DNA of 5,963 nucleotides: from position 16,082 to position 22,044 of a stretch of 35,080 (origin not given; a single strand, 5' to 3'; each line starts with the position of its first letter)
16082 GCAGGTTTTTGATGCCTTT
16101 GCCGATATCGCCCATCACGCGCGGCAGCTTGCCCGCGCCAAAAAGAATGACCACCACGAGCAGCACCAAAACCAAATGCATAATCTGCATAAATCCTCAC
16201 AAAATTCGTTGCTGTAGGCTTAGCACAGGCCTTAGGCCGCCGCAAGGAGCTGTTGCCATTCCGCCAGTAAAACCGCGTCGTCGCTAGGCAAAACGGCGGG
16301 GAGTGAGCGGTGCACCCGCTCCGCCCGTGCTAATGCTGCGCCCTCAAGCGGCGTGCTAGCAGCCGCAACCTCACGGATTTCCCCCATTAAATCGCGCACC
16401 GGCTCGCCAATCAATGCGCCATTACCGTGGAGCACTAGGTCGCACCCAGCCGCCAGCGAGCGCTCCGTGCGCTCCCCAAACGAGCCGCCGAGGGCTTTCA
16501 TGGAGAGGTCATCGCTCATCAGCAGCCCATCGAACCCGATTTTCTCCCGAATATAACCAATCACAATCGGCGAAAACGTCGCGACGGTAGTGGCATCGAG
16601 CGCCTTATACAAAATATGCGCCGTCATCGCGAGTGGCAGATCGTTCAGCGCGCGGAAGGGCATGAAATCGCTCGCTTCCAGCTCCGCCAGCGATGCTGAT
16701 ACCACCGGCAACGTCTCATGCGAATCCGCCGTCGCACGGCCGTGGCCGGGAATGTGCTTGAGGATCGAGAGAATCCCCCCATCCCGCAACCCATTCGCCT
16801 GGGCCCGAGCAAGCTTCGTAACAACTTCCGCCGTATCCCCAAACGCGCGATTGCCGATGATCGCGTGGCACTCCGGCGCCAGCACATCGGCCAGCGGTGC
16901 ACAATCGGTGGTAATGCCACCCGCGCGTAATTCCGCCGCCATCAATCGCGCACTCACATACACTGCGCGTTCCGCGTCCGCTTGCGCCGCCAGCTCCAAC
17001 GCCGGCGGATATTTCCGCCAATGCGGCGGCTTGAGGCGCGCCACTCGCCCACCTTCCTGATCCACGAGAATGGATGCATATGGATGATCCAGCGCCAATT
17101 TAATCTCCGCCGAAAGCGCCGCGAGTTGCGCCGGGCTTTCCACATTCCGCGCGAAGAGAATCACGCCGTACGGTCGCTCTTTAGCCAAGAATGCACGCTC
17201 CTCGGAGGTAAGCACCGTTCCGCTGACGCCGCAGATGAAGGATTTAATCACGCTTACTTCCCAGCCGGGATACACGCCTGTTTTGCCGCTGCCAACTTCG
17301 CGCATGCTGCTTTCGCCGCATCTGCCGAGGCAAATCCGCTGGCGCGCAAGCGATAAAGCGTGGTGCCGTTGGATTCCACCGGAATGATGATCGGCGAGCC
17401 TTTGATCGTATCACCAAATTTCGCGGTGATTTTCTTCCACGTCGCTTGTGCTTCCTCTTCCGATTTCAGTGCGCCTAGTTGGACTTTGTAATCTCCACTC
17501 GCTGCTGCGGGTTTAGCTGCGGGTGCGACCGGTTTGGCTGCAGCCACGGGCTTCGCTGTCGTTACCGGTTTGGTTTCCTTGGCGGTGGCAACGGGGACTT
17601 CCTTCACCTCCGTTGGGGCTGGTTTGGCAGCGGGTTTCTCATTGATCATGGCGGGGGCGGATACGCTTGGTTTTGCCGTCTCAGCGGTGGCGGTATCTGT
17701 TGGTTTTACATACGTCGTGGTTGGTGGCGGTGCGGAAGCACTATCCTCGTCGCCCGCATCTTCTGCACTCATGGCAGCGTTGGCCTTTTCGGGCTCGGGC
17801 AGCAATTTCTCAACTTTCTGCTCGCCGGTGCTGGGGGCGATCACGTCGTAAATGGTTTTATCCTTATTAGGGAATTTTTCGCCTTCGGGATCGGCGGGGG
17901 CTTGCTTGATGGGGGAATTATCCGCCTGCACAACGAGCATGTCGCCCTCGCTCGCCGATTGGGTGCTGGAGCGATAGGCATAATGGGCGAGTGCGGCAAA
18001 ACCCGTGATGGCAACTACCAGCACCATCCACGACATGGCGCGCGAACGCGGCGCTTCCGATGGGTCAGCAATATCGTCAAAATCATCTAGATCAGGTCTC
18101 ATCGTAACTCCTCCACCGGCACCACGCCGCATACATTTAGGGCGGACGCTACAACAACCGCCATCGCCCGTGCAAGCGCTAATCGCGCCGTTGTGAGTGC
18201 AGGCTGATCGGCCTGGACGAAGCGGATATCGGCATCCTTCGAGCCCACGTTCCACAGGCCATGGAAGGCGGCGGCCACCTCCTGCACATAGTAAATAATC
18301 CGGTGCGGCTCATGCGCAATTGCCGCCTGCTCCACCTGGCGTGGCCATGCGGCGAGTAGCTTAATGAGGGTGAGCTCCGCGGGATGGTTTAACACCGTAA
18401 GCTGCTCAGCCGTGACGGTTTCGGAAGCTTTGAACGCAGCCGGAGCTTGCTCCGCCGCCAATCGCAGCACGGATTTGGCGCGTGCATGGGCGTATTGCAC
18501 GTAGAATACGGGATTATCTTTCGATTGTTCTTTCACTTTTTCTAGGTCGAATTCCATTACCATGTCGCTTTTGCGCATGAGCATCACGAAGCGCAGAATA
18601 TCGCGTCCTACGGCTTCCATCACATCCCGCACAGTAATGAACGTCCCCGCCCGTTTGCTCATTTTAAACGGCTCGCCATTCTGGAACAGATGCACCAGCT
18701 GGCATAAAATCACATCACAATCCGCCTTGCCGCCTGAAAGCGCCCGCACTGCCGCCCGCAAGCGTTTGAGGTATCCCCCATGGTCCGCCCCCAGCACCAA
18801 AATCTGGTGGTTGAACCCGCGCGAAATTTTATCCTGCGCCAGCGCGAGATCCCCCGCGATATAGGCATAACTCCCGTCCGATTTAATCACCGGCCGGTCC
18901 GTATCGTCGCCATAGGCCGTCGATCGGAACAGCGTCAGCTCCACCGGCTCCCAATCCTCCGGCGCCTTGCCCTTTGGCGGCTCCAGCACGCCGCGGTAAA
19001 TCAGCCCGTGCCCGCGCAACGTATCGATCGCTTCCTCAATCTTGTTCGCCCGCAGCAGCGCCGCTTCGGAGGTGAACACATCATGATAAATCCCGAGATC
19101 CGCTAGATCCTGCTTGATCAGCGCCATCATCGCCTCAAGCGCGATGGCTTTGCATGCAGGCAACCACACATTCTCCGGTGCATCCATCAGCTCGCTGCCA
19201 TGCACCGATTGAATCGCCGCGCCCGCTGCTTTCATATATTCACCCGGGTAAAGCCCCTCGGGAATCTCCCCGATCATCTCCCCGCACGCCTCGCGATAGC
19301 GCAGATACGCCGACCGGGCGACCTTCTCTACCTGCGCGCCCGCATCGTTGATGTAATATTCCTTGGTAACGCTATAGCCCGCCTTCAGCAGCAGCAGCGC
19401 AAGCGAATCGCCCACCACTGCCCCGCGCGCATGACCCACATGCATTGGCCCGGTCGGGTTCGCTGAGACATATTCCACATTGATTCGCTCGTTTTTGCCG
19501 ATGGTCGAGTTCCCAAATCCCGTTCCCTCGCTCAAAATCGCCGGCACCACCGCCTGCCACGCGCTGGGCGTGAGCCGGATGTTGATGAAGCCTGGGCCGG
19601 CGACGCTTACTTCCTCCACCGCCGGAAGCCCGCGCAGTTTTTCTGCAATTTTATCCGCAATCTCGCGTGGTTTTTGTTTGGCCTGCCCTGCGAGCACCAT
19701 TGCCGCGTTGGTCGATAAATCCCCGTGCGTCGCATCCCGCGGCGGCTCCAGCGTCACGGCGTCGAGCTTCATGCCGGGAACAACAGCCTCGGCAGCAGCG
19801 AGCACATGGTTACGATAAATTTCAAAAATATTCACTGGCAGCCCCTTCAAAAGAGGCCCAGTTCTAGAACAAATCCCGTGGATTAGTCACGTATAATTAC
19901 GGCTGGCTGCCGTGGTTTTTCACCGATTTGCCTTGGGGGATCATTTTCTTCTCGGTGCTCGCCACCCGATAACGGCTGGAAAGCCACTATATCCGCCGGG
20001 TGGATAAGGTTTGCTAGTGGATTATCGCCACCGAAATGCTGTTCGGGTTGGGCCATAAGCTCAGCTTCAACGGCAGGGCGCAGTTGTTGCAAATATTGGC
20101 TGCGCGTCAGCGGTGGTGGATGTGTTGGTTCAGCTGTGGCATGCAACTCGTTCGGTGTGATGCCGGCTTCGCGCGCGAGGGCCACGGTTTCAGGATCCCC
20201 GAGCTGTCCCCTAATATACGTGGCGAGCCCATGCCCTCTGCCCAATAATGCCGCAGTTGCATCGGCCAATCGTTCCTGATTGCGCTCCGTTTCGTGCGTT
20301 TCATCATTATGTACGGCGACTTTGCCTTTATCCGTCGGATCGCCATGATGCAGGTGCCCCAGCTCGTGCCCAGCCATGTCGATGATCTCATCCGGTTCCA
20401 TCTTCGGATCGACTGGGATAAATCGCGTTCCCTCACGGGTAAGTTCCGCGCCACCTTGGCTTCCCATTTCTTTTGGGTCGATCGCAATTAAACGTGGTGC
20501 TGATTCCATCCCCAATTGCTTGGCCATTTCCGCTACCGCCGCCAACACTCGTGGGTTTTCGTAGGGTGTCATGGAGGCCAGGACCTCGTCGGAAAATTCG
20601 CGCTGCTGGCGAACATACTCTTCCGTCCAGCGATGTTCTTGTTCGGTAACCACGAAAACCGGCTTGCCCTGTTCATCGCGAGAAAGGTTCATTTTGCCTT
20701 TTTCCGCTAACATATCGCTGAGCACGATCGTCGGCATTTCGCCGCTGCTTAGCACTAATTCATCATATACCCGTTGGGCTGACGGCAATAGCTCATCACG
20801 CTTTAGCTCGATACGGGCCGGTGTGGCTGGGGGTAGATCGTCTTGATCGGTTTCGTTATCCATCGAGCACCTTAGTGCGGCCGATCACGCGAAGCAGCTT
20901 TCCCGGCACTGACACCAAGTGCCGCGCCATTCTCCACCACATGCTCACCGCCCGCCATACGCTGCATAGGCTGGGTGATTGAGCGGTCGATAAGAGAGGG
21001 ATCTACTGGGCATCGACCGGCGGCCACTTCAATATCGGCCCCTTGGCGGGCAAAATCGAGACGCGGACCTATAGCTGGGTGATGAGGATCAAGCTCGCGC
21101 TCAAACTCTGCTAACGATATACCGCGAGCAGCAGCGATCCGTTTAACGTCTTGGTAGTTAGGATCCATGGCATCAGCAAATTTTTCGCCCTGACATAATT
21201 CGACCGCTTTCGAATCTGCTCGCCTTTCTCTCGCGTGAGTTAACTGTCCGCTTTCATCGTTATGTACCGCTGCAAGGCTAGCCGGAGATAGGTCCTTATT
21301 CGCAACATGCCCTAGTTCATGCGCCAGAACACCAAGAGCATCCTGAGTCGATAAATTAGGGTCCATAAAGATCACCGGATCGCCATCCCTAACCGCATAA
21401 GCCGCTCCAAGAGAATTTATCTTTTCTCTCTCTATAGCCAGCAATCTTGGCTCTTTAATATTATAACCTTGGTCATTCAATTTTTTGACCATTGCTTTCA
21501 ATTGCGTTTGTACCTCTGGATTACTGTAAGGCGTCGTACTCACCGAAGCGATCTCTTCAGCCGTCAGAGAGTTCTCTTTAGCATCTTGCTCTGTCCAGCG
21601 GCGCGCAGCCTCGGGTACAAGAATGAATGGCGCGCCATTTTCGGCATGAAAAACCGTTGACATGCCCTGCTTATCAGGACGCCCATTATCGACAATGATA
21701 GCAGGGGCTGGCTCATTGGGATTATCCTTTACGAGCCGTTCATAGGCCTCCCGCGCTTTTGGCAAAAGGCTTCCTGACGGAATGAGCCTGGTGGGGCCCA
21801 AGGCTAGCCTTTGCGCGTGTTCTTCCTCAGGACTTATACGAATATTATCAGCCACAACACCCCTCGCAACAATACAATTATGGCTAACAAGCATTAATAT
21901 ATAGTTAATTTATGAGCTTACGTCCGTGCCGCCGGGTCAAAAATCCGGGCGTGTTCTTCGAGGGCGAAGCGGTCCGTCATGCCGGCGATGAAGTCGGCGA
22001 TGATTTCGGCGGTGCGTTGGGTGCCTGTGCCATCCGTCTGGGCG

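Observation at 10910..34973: Three families of nested-hairpin palindromic elements (REPIN/RPE-like) occupy both spacers and reading frames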

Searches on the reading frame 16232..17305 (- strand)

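Call 26: search_protein_families(library=pfam, proteins=[window:16232-17305:-], max_evalue=0.00001)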
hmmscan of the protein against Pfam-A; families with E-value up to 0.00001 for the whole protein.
window:16232-17305:- (357 aa): 1 family
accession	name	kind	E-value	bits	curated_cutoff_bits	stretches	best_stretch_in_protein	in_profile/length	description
PF00933.27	Glyco_hydro_3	-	8.7e-52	176.9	27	1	33-295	17-283/316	Glycosyl hydrolase family 3 N terminal domain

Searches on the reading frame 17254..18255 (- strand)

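Call 26: search_protein_families(library=pfam, proteins=[window:17254-18255:-], max_evalue=0.00001)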
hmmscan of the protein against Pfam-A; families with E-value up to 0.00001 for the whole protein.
window:17254-18255:- (333 aa): 1 family
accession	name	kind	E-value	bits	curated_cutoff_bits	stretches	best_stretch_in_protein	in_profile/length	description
PF05036.18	SPOR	-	4.9e-17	62.5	21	1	252-328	1-72/76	SPOR domain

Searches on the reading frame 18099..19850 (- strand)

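Call 28: search_protein_families(library=pfam, proteins=[window:18099-19850:-], max_evalue=0.00001)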
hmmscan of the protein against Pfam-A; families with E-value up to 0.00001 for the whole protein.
window:18099-19850:- (583 aa): 5 families
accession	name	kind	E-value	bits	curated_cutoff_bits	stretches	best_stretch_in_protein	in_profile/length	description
PF05746.21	DALR_1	-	1.7e-22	80.1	22.3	1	451-582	1-117/117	DALR anticodon binding domain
PF03485.21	Arg_tRNA_synt_N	-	2.1e-21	76.8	21.5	1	12-93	3-85/85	Arginyl tRNA synthetase N terminal domain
PF00750.26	tRNA-synt_1d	-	1.9e-14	53.8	23.3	1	102-174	2-73/349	tRNA synthetases class I (R), catalytic domain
PF01406.26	tRNA-synt_1e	-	1.6e-07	31.5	27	0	395-441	252-298/301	tRNA synthetases class I (C) catalytic domain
PF00133.28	tRNA-synt_1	-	4.6e-06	26.1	22.7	0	342-433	323-410/414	tRNA synthetases class I (I, L, M and V)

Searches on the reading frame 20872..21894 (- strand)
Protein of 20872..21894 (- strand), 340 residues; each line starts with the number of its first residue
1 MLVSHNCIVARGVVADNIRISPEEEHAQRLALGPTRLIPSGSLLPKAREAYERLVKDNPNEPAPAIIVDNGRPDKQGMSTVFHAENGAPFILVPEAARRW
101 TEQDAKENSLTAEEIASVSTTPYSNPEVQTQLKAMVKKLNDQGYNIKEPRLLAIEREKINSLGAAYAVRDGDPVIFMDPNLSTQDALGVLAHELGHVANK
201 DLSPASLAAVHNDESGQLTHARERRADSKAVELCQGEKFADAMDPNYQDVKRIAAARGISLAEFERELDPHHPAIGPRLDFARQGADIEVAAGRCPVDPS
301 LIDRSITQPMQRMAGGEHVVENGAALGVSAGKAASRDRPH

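Call 28: search_protein_families(library=pfam, proteins=[window:20872-21894:-], max_evalue=0.00001)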
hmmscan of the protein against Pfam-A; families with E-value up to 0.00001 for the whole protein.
window:20872-21894:- (340 aa): 1 family
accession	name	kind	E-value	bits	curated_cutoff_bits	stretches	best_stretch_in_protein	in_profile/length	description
PF06114.19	Peptidase_M78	-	5.8e-06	26.5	22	1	169-266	25-120/123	IrrE N-terminal-like domain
